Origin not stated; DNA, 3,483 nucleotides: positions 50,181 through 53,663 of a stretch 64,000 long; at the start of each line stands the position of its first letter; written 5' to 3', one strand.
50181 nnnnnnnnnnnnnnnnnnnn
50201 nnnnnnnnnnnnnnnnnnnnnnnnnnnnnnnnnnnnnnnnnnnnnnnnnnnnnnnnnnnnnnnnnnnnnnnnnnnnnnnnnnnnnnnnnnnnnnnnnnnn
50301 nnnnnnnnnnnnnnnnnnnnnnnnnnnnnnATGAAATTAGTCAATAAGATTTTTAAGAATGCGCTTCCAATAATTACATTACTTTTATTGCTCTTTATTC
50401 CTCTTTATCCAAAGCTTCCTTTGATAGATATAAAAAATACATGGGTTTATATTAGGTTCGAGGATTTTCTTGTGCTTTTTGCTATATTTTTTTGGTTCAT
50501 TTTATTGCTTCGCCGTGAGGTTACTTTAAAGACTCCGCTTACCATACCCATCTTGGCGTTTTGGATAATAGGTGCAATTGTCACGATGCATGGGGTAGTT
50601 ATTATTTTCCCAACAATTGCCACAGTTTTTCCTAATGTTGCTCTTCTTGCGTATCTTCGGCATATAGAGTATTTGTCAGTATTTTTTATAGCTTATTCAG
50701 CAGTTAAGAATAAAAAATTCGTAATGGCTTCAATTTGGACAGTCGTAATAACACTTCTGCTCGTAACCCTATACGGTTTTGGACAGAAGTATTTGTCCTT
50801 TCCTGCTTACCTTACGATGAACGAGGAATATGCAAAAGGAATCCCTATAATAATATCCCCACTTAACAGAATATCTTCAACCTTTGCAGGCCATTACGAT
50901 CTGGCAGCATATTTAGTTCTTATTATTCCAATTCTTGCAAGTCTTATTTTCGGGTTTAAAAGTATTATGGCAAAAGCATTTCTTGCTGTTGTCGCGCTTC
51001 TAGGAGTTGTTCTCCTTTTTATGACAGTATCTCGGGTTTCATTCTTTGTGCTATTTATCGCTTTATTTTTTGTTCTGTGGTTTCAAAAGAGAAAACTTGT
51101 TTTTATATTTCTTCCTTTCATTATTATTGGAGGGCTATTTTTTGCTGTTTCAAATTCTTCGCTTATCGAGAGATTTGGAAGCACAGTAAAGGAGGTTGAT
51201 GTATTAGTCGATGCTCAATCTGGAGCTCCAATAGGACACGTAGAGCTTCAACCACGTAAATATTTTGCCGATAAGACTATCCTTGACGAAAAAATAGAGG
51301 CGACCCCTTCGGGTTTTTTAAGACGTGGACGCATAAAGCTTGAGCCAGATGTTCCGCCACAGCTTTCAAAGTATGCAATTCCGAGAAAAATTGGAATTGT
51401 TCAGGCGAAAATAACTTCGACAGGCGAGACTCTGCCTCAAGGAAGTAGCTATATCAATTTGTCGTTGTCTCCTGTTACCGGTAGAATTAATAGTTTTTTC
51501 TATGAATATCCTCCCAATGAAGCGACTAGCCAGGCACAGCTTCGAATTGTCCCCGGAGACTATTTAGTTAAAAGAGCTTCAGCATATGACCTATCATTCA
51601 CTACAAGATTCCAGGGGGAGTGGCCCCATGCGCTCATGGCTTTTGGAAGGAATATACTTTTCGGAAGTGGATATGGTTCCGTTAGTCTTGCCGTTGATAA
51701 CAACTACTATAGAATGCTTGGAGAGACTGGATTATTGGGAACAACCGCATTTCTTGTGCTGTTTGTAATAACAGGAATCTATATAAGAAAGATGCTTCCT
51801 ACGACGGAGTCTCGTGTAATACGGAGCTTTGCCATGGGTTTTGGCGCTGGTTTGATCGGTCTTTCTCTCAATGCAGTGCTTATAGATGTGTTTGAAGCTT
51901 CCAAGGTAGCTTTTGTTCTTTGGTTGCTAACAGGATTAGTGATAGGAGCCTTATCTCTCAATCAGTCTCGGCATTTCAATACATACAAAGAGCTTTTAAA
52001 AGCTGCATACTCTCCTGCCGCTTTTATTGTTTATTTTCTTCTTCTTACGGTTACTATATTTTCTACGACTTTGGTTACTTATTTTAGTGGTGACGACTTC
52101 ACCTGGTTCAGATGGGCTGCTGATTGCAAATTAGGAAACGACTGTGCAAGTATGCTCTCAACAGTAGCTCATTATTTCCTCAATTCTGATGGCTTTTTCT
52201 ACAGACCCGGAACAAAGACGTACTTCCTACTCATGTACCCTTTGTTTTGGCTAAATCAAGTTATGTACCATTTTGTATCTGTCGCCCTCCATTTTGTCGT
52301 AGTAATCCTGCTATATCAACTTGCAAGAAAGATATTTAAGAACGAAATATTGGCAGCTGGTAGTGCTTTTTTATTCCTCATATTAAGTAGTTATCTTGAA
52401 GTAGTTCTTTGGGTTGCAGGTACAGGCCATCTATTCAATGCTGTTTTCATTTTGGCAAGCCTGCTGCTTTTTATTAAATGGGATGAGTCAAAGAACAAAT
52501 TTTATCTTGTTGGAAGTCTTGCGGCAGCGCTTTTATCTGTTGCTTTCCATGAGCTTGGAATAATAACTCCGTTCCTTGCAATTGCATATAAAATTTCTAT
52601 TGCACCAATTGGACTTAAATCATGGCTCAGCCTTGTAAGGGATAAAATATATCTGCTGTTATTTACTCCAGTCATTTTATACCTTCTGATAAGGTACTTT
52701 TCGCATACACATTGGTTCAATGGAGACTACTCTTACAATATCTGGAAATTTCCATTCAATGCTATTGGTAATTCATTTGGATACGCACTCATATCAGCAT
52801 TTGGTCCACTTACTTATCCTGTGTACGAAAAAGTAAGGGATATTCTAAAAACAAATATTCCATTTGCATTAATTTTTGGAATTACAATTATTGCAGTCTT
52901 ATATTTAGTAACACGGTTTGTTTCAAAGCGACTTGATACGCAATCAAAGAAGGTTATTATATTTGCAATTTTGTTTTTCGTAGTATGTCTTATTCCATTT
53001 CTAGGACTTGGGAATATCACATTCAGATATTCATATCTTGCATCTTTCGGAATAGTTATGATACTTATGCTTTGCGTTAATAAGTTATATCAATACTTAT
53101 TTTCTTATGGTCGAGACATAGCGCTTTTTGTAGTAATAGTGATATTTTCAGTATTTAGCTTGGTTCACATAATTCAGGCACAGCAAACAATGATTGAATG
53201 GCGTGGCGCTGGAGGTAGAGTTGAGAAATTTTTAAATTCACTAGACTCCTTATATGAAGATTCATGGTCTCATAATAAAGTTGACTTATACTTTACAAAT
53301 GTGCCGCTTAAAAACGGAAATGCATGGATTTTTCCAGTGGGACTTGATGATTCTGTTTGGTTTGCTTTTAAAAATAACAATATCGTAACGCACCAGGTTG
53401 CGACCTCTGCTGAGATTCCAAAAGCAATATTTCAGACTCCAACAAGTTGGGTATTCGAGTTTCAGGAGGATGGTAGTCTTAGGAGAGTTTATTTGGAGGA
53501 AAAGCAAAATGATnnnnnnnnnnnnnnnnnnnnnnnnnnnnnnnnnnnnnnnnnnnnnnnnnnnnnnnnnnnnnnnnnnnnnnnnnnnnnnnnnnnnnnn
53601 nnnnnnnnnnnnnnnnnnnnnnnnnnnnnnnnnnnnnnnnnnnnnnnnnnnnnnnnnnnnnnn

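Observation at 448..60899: Extreme concentration of glycosylation machinery: about 17 GT-C membrane glycosyltransferases plus about 9 GT2 and about 8 GT4 genes in 60 kb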

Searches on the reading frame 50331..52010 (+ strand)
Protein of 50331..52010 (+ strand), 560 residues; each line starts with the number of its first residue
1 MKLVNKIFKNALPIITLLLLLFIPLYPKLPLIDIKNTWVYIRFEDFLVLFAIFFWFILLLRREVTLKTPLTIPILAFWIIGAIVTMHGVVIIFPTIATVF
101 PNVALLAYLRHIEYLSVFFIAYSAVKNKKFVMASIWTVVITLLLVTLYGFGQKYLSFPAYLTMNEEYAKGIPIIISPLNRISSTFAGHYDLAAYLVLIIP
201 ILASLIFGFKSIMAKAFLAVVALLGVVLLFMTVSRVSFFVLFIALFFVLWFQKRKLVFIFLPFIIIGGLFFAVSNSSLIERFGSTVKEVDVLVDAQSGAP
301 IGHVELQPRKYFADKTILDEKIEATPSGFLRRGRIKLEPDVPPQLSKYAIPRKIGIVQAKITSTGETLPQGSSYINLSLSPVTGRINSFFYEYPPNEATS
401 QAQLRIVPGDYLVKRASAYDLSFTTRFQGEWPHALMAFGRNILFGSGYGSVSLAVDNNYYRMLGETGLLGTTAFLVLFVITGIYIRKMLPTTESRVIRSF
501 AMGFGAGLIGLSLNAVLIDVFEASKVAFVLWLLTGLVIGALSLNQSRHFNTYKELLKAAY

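Call 81: search_protein_families(library=pfam, proteins=[window:50331-52010:+], max_evalue=10)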
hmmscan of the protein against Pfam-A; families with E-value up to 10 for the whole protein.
window:50331-52010:+ (560 aa): 1 family
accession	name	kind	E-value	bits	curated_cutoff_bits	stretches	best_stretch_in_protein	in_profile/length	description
PF04932.20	Wzy_C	-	0.0055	16.9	31.7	2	221-276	2-58/149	O-Antigen ligase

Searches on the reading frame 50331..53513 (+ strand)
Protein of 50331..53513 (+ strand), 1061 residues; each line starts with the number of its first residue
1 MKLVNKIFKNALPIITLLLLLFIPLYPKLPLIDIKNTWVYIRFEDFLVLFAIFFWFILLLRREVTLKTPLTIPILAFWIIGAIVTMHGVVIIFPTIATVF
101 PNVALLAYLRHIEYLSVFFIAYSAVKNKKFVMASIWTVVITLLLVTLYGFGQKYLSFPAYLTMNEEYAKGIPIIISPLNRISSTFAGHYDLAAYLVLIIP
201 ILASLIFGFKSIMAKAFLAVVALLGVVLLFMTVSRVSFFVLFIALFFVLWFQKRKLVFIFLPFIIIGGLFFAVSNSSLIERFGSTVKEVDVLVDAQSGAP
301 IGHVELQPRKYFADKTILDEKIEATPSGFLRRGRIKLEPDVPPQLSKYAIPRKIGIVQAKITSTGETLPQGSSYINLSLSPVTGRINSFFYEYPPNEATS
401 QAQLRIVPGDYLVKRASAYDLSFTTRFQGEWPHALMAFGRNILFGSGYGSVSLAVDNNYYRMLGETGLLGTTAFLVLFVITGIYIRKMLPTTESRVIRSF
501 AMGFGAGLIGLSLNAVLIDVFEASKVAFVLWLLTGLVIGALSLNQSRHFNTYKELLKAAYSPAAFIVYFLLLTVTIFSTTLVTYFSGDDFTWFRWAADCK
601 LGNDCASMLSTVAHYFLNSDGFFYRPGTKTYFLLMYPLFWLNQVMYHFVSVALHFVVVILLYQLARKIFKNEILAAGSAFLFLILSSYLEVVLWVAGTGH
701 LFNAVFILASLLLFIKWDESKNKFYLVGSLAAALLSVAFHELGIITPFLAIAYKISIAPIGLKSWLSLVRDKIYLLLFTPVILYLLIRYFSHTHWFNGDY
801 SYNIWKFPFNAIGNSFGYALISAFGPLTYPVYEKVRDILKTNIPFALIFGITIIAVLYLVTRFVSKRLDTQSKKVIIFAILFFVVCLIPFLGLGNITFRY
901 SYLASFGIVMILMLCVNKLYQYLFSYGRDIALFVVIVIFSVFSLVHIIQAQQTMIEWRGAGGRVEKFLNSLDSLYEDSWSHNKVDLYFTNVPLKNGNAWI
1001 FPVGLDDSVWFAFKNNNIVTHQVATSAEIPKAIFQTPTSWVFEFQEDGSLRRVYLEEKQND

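Call 6: search_protein_families(library=pfam, proteins=[window:50331-53513:+], max_evalue=0.001)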
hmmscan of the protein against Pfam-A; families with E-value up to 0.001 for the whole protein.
window:50331-53513:+ (1061 aa): 0 families

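Call 9: search_protein_families(library=pfam, proteins=[window:50331-53513:+], max_evalue=10)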
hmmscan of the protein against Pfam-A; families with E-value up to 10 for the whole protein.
window:50331-53513:+ (1061 aa): 0 families

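Call 10: search_protein_families(library=ncbifam, proteins=[window:50331-53513:+], max_evalue=1)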
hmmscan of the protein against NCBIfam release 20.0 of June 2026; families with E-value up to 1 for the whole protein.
window:50331-53513:+ (1061 aa): 1 family
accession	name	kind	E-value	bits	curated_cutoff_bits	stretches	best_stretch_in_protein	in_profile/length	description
TIGR00947.1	2A73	equivalog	8e-07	28.4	366.4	1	47-248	44-231/425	IctB family putative bicarbonate transporter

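Call 47: search_solved_structures(query=window:50331-53513:+, max_evalue=10)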
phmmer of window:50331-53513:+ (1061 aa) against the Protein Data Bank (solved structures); distinct sequences matched with E-value up to 10: 4.
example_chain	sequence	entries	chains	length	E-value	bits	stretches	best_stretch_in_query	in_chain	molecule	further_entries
1clz_H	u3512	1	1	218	0.54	11.5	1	939-1027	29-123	IGG FAB (IGG3, KAPPA)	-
1ivh_A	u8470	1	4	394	1.3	10.2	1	458-547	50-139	ISOVALERYL-COA DEHYDROGENASE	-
9jq4_A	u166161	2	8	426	1.5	10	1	458-547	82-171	Isovaleryl-CoA dehydrogenase, mitochondrial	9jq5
8sgr_A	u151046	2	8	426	1.5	10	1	458-547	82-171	Isovaleryl-CoA dehydrogenase, mitochondrial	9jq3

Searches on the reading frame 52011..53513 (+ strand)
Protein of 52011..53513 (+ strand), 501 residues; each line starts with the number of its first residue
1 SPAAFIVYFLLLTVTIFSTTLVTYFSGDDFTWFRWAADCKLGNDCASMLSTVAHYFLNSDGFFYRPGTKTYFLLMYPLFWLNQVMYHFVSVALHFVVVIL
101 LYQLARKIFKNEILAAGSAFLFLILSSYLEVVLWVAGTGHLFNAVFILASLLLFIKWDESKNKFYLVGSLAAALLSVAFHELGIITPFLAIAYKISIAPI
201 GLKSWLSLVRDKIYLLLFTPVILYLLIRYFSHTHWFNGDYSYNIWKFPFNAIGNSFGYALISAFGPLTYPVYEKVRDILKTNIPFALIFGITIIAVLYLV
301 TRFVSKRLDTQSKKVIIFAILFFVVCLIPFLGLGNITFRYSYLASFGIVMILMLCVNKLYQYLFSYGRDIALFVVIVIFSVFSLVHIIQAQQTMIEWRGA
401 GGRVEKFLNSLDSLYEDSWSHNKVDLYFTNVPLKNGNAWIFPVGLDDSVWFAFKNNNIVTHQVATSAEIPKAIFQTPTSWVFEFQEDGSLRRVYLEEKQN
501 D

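Call 81: search_protein_families(library=pfam, proteins=[window:52011-53513:+], max_evalue=10)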
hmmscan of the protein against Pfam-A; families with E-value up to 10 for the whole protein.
window:52011-53513:+ (501 aa): 1 family
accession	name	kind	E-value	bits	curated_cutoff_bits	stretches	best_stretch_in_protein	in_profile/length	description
PF05297.16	Herpes_LMP1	-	5.4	6.6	26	1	71-234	30-193/386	Herpesvirus latent membrane protein 1 (LMP1)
